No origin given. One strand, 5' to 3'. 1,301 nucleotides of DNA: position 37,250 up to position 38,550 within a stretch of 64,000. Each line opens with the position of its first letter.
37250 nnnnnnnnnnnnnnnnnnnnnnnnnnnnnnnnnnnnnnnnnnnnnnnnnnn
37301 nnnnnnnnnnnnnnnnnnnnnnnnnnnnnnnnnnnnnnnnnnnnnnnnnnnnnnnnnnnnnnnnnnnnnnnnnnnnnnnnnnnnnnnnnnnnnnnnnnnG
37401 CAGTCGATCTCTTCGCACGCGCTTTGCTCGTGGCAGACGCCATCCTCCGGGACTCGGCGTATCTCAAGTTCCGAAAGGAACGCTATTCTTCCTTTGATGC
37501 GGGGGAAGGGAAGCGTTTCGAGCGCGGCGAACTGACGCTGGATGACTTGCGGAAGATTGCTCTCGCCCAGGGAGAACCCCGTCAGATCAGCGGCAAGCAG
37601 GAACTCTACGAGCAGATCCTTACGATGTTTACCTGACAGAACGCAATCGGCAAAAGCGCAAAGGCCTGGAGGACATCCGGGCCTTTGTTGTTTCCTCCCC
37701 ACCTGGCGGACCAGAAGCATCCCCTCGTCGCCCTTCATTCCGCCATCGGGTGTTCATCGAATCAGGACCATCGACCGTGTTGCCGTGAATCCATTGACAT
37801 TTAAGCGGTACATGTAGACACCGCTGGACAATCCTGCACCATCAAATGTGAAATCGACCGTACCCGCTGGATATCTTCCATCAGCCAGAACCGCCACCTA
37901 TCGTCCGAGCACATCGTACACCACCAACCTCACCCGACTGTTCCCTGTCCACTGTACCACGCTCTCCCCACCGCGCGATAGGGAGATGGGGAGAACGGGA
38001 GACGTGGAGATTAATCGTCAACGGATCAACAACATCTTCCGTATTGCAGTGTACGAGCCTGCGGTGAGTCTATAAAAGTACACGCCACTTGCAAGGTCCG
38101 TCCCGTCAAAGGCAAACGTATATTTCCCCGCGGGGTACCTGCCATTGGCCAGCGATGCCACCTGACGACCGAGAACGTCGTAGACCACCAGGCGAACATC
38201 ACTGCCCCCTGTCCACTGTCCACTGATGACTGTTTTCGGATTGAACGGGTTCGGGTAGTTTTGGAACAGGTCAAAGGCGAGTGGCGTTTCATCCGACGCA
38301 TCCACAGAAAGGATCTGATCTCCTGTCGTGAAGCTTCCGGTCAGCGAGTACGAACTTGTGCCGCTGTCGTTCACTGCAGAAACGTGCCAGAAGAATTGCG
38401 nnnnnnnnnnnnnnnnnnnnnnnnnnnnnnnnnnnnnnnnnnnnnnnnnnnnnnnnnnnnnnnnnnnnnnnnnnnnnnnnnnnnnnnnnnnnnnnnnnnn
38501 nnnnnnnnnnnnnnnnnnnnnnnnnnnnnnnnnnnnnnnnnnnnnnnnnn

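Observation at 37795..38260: Decayed CTD-coding remnant in tandem with an intact CTD. Paralogous CTD-coding sequences look like recombination hotspots in this locus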

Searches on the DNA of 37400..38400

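Call 32: search_rna_families(source=window, start=37400, end=38400, threshold=evalue, max_evalue=5)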
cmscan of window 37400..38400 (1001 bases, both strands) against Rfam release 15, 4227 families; matches with E-value up to 5: 2.
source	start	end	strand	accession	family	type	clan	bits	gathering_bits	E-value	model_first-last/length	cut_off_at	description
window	37948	38010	+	RF04163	mir-8364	Gene; miRNA;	-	22.8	67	0.22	1-61/61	no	mir-8364 microRNA precursor family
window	37950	38007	+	RF00767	mir-150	Gene; miRNA;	-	16.9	55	2.2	1-82/82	no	mir-150 microRNA precursor family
